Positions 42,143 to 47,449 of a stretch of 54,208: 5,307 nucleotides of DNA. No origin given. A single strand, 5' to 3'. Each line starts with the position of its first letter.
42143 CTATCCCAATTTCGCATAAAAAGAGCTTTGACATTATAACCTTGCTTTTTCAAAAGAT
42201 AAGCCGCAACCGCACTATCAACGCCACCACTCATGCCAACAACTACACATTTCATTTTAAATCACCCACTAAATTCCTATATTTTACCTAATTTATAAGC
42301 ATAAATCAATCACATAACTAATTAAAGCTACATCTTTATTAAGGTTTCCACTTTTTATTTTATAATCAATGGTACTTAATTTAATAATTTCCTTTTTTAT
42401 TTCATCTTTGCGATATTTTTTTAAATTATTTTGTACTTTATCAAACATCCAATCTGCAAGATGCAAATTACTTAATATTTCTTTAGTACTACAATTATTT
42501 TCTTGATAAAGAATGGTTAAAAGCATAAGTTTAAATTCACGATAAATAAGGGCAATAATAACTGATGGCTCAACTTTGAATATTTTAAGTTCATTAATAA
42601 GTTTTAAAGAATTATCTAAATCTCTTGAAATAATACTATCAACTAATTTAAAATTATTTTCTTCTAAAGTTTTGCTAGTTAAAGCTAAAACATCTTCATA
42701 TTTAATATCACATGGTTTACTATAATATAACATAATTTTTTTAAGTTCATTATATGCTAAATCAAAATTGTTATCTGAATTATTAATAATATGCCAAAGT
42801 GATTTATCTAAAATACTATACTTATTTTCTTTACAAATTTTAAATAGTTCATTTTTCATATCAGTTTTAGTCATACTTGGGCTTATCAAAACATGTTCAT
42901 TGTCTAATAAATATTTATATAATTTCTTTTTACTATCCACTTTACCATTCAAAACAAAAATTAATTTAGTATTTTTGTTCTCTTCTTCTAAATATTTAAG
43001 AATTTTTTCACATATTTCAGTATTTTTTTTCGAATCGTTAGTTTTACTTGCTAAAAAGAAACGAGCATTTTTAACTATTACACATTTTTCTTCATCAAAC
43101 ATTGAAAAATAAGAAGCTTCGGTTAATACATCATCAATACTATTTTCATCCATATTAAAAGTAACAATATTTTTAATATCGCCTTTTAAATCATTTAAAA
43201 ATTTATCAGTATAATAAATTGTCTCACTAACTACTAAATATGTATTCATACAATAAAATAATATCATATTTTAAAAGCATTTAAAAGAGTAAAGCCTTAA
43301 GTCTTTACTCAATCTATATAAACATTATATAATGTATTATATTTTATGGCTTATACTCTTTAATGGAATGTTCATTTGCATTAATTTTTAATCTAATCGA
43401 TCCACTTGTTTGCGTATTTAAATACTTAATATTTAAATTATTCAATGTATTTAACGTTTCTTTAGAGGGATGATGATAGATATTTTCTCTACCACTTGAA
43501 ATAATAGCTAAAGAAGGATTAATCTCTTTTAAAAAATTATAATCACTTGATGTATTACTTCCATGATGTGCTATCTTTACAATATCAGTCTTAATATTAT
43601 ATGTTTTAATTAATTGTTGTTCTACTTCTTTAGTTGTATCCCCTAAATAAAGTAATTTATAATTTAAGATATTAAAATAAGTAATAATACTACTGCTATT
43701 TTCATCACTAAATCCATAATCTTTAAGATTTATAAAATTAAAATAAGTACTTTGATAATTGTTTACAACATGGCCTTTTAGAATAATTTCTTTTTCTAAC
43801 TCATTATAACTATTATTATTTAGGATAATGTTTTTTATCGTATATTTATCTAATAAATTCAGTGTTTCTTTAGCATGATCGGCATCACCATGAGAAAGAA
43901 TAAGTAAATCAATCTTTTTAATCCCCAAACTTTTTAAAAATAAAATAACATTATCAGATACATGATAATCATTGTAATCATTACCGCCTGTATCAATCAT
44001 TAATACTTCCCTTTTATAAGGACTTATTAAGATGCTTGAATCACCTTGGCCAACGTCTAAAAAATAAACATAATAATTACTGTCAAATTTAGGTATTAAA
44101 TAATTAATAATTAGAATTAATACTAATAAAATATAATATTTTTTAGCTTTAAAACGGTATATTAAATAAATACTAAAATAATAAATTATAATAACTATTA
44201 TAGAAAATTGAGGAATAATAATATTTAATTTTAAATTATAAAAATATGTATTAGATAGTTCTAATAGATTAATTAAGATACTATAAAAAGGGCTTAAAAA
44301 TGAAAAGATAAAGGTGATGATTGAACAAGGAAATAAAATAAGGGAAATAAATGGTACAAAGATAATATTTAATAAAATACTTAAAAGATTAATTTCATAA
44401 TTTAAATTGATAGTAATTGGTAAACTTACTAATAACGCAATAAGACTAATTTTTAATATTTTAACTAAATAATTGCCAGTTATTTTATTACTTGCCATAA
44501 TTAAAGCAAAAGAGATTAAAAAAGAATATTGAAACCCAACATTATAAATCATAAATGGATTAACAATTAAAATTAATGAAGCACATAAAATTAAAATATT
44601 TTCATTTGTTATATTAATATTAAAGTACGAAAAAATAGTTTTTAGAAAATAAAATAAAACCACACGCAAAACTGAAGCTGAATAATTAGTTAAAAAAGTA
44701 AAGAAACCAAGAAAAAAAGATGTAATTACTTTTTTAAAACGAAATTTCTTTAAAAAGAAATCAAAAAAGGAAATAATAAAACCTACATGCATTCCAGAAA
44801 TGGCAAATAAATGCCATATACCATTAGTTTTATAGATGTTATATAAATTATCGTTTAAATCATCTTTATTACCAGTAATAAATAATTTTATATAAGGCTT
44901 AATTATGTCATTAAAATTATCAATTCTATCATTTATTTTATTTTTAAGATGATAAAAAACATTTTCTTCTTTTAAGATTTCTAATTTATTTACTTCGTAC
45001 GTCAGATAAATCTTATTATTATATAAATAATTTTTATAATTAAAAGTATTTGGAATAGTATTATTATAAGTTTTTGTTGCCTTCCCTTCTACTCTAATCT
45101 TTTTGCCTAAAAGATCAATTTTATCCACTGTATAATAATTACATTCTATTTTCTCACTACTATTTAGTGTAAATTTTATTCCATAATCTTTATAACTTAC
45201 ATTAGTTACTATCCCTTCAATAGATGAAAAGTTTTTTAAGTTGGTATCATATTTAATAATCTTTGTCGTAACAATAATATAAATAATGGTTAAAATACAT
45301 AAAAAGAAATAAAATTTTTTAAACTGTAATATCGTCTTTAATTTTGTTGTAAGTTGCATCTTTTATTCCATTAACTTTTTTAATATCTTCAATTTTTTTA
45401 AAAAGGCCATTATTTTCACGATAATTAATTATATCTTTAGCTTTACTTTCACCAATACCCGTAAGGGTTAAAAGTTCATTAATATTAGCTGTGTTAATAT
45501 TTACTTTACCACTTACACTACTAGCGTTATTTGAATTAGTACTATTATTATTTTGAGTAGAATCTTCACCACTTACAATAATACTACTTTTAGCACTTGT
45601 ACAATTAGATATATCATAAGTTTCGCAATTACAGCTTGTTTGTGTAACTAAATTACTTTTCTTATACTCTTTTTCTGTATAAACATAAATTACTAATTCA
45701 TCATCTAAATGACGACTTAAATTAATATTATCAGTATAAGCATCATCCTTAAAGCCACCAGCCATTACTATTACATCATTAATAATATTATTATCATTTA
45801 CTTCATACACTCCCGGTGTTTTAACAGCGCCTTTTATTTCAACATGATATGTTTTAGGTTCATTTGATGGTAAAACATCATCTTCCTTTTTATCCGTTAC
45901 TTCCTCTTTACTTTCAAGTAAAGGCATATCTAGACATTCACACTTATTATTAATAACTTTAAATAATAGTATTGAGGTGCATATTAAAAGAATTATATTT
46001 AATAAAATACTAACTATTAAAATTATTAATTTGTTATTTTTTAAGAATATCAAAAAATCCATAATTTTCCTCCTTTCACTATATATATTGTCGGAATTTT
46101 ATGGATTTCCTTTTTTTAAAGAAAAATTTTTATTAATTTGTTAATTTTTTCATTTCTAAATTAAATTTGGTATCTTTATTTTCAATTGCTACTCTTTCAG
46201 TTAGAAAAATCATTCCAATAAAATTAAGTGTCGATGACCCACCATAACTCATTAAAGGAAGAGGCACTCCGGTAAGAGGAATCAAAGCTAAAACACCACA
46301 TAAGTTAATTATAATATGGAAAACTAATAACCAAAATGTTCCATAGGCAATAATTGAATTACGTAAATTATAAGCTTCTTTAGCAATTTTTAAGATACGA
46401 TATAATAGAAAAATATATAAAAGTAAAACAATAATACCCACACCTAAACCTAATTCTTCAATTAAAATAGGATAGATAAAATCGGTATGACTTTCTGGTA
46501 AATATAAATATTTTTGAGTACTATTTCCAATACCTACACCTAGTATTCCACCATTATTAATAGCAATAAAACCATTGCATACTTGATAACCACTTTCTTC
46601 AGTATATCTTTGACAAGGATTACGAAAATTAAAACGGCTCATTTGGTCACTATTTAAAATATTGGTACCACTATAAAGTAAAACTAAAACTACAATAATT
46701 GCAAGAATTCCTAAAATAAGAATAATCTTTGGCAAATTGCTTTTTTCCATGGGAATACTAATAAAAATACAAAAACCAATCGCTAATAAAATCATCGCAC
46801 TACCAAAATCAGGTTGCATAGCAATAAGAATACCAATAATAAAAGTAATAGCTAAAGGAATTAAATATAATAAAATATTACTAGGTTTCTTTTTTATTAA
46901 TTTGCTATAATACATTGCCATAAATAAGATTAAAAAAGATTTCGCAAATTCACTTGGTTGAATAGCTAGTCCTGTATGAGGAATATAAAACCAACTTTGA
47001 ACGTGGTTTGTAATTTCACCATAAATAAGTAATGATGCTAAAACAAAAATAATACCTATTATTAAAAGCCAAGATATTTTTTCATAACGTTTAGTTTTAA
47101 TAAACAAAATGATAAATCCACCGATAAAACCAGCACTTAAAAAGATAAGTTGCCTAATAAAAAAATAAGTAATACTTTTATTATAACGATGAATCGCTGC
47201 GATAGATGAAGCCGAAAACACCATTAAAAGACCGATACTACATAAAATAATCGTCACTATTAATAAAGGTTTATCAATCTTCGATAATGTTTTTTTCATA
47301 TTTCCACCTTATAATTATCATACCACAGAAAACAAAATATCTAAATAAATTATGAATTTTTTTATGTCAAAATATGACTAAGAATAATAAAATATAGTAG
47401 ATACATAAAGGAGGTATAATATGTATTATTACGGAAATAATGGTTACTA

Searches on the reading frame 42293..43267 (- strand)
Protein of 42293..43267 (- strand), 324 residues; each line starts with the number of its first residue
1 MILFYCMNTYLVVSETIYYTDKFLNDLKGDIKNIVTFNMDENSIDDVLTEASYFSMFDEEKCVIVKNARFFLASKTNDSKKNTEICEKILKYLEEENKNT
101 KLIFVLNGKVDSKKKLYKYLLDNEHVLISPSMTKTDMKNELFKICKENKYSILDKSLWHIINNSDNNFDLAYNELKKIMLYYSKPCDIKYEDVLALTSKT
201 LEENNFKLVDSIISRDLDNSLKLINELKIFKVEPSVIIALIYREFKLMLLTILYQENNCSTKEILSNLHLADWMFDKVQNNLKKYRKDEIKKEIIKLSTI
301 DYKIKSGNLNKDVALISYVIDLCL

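Call 73: search_protein_families(library=pfam, proteins=[window:42293-43267:-], max_evalue=0.0001)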
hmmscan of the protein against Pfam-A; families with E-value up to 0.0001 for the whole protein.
window:42293-43267:- (324 aa): 2 families
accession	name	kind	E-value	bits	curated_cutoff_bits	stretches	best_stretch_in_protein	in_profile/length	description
PF21694.2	DNA_pol3_delta_C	-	3.4e-20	72.7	27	1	202-317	1-116/121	DNA polymerase III delta subunit, C-terminal domain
PF06144.19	DNA_pol3_delta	-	4.6e-11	43.2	21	1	32-126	30-120/124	DNA polymerase III, delta subunit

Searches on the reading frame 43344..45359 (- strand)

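Call 73: search_protein_families(library=pfam, proteins=[window:43344-45359:-], max_evalue=0.0001)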
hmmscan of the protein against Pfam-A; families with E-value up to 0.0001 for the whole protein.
window:43344-45359:- (671 aa): 3 families
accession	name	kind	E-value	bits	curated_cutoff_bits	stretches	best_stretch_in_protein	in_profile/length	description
PF03772.21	Competence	-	2e-42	145.8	23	1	161-402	2-265/270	Competence protein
PF00753.33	Lactamase_B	-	2.9e-10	40.9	22.7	1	441-623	7-195/196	Metallo-beta-lactamase superfamily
PF13567.11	DUF4131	-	4.7e-05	23.6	31.6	1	59-126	82-162/165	Domain of unknown function (DUF4131)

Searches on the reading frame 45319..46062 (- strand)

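Call 73: search_protein_families(library=pfam, proteins=[window:45319-46062:-], max_evalue=0.0001)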
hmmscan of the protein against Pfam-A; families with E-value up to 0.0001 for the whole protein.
window:45319-46062:- (247 aa): 3 families
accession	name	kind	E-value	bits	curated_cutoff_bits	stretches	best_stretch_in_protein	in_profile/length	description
PF12836.13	HHH_3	-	7.2e-20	71.3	27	1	185-246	4-65/65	Helix-hairpin-helix motif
PF10531.15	SLBB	-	5e-12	45.9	27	1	74-126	2-53/55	SLBB domain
PF00633.29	HHH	-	8.3e-07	29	24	1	187-214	3-30/30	Helix-hairpin-helix motif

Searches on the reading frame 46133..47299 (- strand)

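Call 73: search_protein_families(library=pfam, proteins=[window:46133-47299:-], max_evalue=0.0001)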
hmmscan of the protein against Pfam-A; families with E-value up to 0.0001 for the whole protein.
window:46133-47299:- (388 aa): 1 family
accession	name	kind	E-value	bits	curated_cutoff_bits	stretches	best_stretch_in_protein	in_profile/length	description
PF01098.24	FTSW_RODA_SPOVE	-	8.3e-79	265.6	26.4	1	12-374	3-354/356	Cell cycle protein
